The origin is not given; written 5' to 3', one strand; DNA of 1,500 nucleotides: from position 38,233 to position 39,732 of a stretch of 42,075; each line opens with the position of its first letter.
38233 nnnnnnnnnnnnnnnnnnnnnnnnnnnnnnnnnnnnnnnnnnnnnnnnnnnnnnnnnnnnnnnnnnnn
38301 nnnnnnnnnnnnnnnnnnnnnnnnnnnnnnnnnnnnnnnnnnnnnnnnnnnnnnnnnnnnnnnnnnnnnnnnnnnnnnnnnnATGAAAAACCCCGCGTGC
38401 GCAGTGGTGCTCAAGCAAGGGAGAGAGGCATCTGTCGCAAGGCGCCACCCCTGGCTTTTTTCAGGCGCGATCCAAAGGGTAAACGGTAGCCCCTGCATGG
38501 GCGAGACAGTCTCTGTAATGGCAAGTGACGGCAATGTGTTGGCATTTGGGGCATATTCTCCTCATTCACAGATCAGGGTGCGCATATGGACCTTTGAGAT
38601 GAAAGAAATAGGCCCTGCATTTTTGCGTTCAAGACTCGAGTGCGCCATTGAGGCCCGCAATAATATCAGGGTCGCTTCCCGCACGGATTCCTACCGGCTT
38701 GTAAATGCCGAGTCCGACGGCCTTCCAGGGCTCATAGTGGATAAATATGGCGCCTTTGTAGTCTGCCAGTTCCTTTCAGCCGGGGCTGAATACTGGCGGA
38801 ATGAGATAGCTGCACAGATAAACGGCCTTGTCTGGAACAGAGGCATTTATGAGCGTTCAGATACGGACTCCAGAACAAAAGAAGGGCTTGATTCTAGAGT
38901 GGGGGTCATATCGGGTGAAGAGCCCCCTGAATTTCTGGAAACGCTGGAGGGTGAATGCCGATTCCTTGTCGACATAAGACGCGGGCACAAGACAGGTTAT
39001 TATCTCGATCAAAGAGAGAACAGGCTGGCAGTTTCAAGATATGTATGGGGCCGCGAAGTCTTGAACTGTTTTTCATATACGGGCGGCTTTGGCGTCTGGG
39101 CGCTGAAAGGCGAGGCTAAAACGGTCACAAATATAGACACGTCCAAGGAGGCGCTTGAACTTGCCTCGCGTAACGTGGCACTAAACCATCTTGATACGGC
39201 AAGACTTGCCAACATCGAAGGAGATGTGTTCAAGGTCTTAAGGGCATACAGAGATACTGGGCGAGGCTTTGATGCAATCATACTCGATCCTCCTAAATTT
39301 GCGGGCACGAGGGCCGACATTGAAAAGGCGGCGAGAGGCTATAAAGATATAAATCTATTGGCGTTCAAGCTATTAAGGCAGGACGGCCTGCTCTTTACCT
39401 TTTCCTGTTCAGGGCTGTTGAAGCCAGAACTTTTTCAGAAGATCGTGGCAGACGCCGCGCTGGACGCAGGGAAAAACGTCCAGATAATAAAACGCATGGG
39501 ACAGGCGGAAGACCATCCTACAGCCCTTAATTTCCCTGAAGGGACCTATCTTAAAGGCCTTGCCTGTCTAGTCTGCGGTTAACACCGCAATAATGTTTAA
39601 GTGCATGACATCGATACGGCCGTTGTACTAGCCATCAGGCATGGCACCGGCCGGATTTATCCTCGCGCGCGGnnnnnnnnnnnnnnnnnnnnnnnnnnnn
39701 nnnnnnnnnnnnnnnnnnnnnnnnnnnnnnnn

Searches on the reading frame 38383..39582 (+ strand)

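Call 9: search_protein_families(library=pfam, proteins=[window:38383-39582:+])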
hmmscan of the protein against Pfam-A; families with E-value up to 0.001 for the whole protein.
window:38383-39582:+ (399 aa): 6 families
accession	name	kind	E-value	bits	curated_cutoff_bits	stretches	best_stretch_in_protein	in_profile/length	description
PF10672.15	Methyltrans_SAM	-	4.8e-20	72.4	27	1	170-311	72-211/286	S-adenosylmethionine-dependent methyltransferase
PF17785.7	PUA_3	-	7.9e-18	64.4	22.6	1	8-71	1-64/64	PUA-like domain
PF03602.21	Cons_hypoth95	-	2.5e-08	34.2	24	1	219-308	38-125/182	Conserved hypothetical protein 95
PF02475.24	TRM5-TYW2_MTfase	-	9.3e-06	26.1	28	1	189-307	5-116/164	TRM5/TYW2 methyltransferase domain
PF13847.12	Methyltransf_31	-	0.00014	22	27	1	239-359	21-127/145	Methyltransferase domain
PF05175.20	MTS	-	0.00034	20.7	23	1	233-352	42-151/170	Methyltransferase small domain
